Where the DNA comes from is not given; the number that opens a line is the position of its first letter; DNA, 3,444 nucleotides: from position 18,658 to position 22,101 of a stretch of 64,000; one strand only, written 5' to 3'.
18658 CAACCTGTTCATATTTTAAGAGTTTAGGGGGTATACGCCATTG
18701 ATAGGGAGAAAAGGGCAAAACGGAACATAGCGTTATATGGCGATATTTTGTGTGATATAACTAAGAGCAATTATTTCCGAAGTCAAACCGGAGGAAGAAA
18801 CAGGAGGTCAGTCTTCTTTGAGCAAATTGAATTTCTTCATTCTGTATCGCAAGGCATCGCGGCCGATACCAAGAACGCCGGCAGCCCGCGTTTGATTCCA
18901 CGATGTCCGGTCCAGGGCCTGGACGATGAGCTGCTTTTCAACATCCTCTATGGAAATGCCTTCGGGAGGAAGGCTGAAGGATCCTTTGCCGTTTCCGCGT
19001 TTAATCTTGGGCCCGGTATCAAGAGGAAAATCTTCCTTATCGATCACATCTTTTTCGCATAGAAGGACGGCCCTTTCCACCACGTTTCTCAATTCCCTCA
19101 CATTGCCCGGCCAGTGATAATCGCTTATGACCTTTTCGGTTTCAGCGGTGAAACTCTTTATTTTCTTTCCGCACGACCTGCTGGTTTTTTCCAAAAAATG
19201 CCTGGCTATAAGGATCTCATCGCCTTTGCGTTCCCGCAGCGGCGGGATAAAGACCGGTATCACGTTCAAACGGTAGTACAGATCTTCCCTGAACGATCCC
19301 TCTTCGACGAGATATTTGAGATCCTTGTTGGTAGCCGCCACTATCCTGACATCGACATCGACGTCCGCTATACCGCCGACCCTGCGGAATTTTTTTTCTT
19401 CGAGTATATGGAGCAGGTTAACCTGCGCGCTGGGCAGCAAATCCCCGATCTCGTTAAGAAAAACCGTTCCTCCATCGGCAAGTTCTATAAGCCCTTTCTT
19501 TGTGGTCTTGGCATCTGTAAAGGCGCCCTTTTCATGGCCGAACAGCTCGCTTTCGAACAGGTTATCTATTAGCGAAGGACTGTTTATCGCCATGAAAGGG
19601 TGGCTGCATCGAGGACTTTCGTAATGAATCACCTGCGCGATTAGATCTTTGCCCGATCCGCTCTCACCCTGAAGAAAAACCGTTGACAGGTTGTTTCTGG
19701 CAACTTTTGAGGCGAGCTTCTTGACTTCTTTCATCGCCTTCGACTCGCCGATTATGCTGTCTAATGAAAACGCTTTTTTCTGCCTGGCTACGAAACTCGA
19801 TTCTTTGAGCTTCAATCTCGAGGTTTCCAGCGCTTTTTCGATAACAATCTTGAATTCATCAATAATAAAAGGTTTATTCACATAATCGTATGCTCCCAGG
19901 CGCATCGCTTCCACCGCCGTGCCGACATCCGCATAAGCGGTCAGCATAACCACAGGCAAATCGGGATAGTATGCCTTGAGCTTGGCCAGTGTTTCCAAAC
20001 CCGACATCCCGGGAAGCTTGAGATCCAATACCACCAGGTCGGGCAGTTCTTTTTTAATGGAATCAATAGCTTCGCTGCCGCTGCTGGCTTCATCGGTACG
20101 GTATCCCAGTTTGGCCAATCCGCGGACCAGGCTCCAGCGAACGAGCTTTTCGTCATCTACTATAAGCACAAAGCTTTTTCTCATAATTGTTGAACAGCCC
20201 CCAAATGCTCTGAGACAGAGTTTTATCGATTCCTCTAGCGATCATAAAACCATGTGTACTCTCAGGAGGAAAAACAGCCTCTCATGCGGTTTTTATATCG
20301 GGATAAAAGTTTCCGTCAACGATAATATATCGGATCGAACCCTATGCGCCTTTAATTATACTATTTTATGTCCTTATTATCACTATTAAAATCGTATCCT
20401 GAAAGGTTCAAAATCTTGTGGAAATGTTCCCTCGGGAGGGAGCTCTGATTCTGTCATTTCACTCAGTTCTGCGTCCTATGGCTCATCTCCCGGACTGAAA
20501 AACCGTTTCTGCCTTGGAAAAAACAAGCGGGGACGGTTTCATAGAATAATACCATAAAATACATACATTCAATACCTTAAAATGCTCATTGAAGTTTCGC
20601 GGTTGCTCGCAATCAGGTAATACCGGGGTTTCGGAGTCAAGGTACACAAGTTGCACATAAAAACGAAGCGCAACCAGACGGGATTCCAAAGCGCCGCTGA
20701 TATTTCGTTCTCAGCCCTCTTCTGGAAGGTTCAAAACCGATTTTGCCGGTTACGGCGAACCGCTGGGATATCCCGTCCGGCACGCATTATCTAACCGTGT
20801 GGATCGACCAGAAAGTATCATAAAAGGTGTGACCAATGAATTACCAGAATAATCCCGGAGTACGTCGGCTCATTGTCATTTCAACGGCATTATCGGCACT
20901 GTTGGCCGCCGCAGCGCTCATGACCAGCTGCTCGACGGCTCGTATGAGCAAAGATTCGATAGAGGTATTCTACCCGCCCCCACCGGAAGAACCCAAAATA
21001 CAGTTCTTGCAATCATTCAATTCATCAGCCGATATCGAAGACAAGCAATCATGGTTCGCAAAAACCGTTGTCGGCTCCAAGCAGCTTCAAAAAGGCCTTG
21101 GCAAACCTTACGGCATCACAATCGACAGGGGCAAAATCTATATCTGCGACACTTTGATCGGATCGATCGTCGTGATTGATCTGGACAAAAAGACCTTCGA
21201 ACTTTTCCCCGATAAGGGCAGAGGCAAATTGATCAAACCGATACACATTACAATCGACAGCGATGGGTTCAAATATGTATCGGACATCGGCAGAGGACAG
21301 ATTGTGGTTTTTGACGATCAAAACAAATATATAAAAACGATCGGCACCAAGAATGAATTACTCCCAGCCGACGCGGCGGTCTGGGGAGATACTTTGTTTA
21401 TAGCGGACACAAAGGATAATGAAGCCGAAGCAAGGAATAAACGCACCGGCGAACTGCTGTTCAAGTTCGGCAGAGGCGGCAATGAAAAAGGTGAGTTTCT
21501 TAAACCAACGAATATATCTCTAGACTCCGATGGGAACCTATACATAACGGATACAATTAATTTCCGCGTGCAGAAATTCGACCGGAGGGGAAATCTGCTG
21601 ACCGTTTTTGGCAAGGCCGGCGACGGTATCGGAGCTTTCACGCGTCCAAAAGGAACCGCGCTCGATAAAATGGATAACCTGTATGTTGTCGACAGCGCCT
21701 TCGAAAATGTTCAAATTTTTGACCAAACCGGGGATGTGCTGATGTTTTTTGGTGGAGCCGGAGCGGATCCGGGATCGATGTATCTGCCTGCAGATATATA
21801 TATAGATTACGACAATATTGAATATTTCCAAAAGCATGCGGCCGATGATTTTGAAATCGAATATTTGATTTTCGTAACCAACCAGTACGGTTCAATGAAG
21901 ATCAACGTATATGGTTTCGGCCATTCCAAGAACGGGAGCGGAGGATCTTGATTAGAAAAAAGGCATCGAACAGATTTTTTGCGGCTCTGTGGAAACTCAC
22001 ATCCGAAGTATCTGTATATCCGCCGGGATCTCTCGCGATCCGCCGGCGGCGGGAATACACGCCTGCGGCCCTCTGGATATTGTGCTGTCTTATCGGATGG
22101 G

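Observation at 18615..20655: Two near-consensus sigma-54 promoters flank the bEBP gene and face outward toward the cytochrome operons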

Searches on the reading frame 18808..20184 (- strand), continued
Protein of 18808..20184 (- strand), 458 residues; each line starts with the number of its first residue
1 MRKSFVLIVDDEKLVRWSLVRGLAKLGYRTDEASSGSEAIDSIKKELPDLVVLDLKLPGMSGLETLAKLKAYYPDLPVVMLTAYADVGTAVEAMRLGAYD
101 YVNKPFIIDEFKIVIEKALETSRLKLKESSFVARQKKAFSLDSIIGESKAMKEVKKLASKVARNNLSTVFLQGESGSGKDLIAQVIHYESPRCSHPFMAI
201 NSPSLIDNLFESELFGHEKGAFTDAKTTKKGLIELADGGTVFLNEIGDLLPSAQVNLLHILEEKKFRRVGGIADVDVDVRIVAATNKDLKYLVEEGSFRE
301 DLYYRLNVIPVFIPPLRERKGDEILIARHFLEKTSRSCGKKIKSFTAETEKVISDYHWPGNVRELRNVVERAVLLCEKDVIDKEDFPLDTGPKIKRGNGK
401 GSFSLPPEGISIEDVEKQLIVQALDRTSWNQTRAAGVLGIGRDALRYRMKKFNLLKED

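Call 47: search_solved_structures(query=window:18808-20184:-, max_evalue=1e-20, show_alignments=2)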
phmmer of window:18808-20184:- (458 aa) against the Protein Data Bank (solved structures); distinct sequences matched with E-value up to 1e-20: 47.
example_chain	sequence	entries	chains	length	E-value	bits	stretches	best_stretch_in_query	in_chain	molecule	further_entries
4l4u_A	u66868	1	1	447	2.8e-105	356.2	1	6-453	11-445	Transcriptional regulator (NtrC family)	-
1ny5_A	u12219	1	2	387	2.6e-101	343.1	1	6-385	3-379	transcriptional regulator (NtrC family)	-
3dzd_A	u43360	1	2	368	8.7e-87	295.3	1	6-381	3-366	Transcriptional regulator (NtrC family)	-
5ep0_A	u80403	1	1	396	9.7e-84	285.2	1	3-385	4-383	Putative repressor protein luxO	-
5m7n_A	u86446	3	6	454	2e-79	271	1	5-452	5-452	Nitrogen assimilation regulatory protein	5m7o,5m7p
4ly6_A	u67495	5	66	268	4e-75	256.8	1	127-385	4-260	Transcriptional regulator (NtrC family)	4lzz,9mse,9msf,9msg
1ny6_A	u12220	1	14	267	5.1e-75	256.5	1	127-385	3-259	transcriptional regulator (NtrC family)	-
3m0e_A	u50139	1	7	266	3.9e-74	253.6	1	128-385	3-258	Transcriptional regulator (NtrC family)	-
9qq6_C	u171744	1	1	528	4.2e-74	253.5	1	136-454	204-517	Nif-specific regulatory protein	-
1ojl_A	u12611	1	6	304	2.2e-71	244.5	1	144-448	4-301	TRANSCRIPTIONAL REGULATORY PROTEIN ZRAR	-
8p53_C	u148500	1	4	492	1.5e-65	225.3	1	134-385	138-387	Transcriptional regulator FleQ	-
5exx_A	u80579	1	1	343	2.8e-64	221.1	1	142-386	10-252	Transcriptional regulator FleQ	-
6jdi_A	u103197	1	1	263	1.1e-63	219.1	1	142-385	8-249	Nitrogen assimilation regulatory protein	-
5exp_A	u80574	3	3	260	4.2e-63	217.2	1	142-385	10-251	Transcriptional regulator FleQ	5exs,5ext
7ejw_C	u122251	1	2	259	5.2e-63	216.9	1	142-385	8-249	Transcriptional regulator FleQ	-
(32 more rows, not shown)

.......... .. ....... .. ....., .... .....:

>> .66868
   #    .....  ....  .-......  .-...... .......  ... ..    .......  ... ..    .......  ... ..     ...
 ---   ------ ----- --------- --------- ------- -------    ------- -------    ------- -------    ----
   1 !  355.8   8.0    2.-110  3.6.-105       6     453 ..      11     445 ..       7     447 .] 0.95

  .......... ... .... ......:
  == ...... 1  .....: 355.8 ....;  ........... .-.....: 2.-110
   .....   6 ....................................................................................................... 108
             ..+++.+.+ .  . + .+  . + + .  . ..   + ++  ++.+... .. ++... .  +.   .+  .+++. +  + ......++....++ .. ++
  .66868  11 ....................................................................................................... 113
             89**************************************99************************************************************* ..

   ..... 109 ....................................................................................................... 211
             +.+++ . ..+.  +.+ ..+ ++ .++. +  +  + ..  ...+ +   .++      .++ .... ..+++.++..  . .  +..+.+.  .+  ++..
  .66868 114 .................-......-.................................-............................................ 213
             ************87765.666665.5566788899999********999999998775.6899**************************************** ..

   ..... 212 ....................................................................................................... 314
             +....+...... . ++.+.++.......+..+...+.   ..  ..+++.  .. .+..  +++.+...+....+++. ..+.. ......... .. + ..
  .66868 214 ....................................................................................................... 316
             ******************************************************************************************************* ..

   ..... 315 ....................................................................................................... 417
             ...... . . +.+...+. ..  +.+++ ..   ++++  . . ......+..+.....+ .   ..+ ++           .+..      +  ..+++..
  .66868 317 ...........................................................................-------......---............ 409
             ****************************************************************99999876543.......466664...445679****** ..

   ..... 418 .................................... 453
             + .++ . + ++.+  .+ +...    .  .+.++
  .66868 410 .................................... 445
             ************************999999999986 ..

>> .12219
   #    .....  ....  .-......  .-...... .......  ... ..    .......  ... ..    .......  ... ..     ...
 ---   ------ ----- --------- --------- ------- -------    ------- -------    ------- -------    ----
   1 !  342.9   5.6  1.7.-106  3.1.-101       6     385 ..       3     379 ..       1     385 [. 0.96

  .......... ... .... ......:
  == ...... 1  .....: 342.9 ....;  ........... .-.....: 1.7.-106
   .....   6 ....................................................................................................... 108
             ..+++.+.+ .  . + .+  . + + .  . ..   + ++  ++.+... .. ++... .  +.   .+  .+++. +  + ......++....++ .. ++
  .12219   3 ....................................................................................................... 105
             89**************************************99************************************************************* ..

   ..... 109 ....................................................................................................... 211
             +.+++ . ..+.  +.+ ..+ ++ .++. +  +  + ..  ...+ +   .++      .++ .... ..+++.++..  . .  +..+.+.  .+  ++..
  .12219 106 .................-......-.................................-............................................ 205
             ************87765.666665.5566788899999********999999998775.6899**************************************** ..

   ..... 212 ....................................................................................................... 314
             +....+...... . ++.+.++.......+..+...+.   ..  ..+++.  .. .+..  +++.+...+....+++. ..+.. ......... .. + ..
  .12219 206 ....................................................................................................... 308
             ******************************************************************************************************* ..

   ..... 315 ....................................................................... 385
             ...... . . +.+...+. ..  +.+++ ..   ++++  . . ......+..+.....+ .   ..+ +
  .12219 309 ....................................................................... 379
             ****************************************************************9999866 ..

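Call 49: find_encoding_contigs(protein=P0018, flank=8000, max_places=3)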
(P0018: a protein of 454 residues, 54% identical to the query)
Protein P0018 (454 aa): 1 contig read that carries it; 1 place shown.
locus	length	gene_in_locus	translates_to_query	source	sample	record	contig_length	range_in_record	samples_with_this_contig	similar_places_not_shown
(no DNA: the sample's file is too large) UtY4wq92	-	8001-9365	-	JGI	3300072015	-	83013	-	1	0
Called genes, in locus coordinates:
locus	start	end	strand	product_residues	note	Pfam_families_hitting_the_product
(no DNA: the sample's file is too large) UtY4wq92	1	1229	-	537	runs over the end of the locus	PF22678:Cytochrom_c_NrfB-like (faint), PF14522:Cytochrome_C7 (faint), PF14537:Cytochrom_c3_2 (faint), PF09699:Paired_CXXCH_1 (faint)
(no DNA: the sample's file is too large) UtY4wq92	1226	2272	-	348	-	PF25021:TEN_NHL (faint), PF08450:SGL (faint), PF24684:Vgb_lyase (weak), PF17170:DUF5128 (weak), PF01436:NHL (weak)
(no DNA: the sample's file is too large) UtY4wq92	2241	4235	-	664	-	-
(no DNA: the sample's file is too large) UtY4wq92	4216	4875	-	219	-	PF22113:Mtrc-MtrF_II-IV_dom (faint), PF14522:Cytochrome_C7 (faint), PF09699:Paired_CXXCH_1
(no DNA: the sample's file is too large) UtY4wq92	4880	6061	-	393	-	PF25021:TEN_NHL (faint), PF01436:NHL (faint), PF08450:SGL (faint), PF17170:DUF5128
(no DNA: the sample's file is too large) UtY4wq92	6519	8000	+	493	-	PF00672:HAMP, PF00512:HisKA, PF02518:HATPase_c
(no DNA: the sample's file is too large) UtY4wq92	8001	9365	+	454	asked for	PF00004:AAA (faint), PF00072:Response_reg, PF00158:Sigma54_activat, PF14532:Sigma54_activ_2, PF07728:AAA_5 (weak), PF25601:AAA_lid_14, PF02954:HTH_8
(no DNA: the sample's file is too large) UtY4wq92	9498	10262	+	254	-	PF14522:Cytochrome_C7 (faint), PF14537:Cytochrom_c3_2 (faint), PF09699:Paired_CXXCH_1 (weak)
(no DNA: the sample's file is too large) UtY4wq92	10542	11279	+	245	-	PF22113:Mtrc-MtrF_II-IV_dom (faint)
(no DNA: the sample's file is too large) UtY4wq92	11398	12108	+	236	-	PF22113:Mtrc-MtrF_II-IV_dom (faint), PF09699:Paired_CXXCH_1 (faint)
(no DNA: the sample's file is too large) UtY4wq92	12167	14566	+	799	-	PF02743:dCache_1, PF00672:HAMP, PF00512:HisKA, PF02518:HATPase_c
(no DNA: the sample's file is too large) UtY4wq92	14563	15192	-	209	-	PF13715:CarbopepD_reg_2 (faint), PF13620:CarboxypepD_reg (weak)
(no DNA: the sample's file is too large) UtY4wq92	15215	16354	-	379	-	-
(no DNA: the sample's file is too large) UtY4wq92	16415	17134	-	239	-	PF02633:Creatininase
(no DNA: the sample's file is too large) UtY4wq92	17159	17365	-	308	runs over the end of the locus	-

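Call 65: find_encoding_contigs(protein=P0013, flank=7000, max_places=2)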
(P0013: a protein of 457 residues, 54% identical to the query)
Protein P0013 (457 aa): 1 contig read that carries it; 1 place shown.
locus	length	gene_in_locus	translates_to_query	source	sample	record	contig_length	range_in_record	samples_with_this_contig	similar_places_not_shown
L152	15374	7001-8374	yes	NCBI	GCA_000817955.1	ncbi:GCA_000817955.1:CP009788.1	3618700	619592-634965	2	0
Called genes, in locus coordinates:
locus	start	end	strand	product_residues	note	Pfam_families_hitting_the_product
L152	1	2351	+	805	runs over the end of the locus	PF02574:S-methyl_trans, PF00809:Pterin_bind, PF02607:B12-binding_2, PF02310:B12-binding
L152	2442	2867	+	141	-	-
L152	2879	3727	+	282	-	PF13292:DXP_synthase_N, PF00456:Transketolase_N, PF00676:E1_dh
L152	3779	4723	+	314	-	PF02779:Transket_pyr, PF02780:Transketolase_C, PF22613:Transketolase_C_1 (faint)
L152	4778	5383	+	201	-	-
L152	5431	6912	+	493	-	PF00672:HAMP, PF00512:HisKA, PF02518:HATPase_c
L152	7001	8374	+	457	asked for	PF00072:Response_reg, PF00158:Sigma54_activat, PF14532:Sigma54_activ_2, PF07728:AAA_5 (weak), PF25601:AAA_lid_14, PF02954:HTH_8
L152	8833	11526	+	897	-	PF01436:NHL (faint), PF06739:SBBP (faint), PF19077:Big_13 (faint), PF27332:TP_0781 (faint), PF09136:Glucodextran_B, PF17936:Big_6 (weak)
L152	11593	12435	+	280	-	PF22113:Mtrc-MtrF_II-IV_dom (faint), PF14522:Cytochrome_C7 (faint), PF09699:Paired_CXXCH_1 (faint)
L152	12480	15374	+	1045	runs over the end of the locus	PF09699:Paired_CXXCH_1 (faint), PF14522:Cytochrome_C7 (faint), PF14537:Cytochrom_c3_2 (faint), PF22113:Mtrc-MtrF_II-IV_dom (faint), PF09698:GSu_C4xC__C2xCH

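Call 80: find_encoding_contigs(protein=P0121, flank=6000, max_places=3)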
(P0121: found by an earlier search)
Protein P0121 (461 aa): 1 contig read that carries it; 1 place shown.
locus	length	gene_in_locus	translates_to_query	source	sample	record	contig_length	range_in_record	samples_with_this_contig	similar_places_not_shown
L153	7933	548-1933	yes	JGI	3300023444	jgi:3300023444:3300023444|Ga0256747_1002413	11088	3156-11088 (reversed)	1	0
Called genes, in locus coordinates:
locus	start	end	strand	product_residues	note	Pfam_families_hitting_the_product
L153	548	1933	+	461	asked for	PF00072:Response_reg, PF00158:Sigma54_activat, PF14532:Sigma54_activ_2, PF07728:AAA_5, PF25601:AAA_lid_14, PF02954:HTH_8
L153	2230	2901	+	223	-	PF22113:Mtrc-MtrF_II-IV_dom (faint), PF09699:Paired_CXXCH_1 (faint)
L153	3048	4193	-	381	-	PF00070:Pyr_redox (faint), PF00890:FAD_binding_2 (faint), PF01266:DAO, PF03486:HI0933_like (faint), PF07992:Pyr_redox_2 (faint), PF13450:NAD_binding_8 (faint), PF13738:Pyr_redox_3 (weak)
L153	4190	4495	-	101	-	PF17806:SO_alpha_A3, PF04324:Fer2_BFD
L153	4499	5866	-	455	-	PF13510:Fer2_4, PF00890:FAD_binding_2, PF01134:GIDA (weak), PF01266:DAO, PF07992:Pyr_redox_2, PF12831:FAD_oxidored, PF13450:NAD_binding_8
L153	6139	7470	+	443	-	PF00675:Peptidase_M16, PF05193:Peptidase_M16_C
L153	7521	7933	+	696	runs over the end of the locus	PF00675:Peptidase_M16, PF05193:Peptidase_M16_C, PF11306:DUF3108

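Call 83: search_protein_representatives(protein=window:18808-20184:-)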
Query: 458 residues. Proteins with E-value up to 0.001 (for the whole library): 912362; up to 1e-10: 249266; up to 1e-30: 84564. The best 150 are listed.
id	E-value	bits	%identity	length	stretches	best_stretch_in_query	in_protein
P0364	6.5e-136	470.4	49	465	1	2-455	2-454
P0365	7.7e-132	456.9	50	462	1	5-455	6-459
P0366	5.6e-131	454.1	46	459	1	1-454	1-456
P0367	1.2e-129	449.7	47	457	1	4-455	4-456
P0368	1.5e-129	449.4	48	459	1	6-453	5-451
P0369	1.2e-128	446.4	47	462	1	6-454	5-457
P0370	3.2e-125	435.1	48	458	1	6-453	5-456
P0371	5.4e-125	434.4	47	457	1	4-454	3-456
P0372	1.2e-123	430.0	48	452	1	3-454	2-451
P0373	5.0e-123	427.9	46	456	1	4-453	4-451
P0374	5.1e-123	427.9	45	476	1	4-457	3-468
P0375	1.2e-122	426.6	47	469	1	3-454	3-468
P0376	2.5e-122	425.6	47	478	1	3-452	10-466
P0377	2.7e-121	422.2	46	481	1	2-454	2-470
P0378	7.6e-121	420.7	47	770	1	5-454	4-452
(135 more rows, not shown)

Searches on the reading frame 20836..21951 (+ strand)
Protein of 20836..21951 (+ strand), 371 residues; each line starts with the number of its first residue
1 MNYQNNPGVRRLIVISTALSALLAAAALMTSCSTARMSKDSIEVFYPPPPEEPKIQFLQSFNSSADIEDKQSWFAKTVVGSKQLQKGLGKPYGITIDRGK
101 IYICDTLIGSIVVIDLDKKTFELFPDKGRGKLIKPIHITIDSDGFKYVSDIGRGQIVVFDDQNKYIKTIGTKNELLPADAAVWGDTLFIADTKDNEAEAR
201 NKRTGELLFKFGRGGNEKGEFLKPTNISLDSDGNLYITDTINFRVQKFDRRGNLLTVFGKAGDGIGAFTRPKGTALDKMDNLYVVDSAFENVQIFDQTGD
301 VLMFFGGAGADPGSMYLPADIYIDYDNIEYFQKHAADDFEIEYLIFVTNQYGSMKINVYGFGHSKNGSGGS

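Call 8: search_protein_families(library=pfam, proteins=[window:20836-21951:+], max_evalue=0.01)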
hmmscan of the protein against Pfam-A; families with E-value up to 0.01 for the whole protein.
window:20836-21951:+ (371 aa): 5 families
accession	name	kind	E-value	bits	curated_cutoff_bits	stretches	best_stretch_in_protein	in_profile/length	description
PF01436.27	NHL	-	3.1e-16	58.9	20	1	221-248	1-28/28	NHL repeat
PF06739.17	SBBP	-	1.7e-06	28.3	20.5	0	223-238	14-29/38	Beta-propeller repeat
PF08450.18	SGL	-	1.7e-06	28.2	26.3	0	94-174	141-225/246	SMP-30/Gluconolactonase/LRE-like region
PF25021.1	TEN_NHL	-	1.8e-05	24.3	27.1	0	217-260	137-178/357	Teneurin NHL domain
PF17170.10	DUF5128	-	0.00034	20.3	22.9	1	230-298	51-120/321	6-bladed beta-propeller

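Call 54: find_homologous_proteins(query=window:20836-21951:+, max_evalue=1e-20)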
Query window:20836-21951:+ (371 aa): 861 proteins with E <= 1e-20 among 8000 candidates; the best 120 are listed.
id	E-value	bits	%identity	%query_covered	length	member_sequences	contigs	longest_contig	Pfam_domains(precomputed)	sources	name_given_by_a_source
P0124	1.3e-247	839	100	100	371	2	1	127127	PF01436.28,PF25021.2,PF06739.18,PF08450.19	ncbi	-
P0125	5.0e-166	570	71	92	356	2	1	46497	PF17170.11,PF01436.28,PF25021.2,PF06739.18,PF08450.19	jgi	jgi:DNA-binding beta-propeller fold protein YncE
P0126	6.5e-104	366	46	89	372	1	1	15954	PF17170.11,PF01436.28,PF25021.2,PF08450.19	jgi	-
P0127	2.8e-100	354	50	85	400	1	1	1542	PF01436.28,PF25021.2,PF08450.19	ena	-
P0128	3.8e-99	350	45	92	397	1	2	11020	PF17170.11,PF01436.28,PF08450.19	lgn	-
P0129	6.7e-98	346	47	96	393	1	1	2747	PF17170.11,PF01436.28,PF25021.2,PF06739.18,PF08450.19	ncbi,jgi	-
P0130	3.0e-97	344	45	99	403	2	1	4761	PF01436.28,PF25021.2,PF08450.19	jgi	jgi:hypothetical protein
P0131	7.4e-97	343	48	91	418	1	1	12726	PF17170.11,PF01436.28,PF08450.19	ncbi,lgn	ncbi:MAG: hypothetical protein ABI689_10335 [Thermoanaerobaculia bacterium]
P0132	2.1e-96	341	47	91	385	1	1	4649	PF17170.11,PF01436.28,PF25021.2,PF08450.19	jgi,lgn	jgi:DNA-binding beta-propeller fold protein YncE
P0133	2.2e-96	341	47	91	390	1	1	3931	PF03478.25,PF17170.11,PF01436.28,PF25021.2,PF08450.19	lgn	-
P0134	2.9e-96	341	46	91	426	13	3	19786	PF17170.11,PF01436.28,PF25021.2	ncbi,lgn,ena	-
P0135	4.4e-96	340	46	91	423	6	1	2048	PF17170.11,PF01436.28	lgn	-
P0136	5.5e-96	340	47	94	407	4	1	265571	PF17170.11,PF01436.28,PF25021.2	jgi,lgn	-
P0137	6.0e-96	340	46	92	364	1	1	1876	PF17170.11,PF01436.28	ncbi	-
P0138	8.6e-96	339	47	90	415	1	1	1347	PF17170.11,PF01436.28,PF06739.18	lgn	-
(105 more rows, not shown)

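Call 55: find_encoding_contigs(protein=P0124, flank=1000, max_places=2)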
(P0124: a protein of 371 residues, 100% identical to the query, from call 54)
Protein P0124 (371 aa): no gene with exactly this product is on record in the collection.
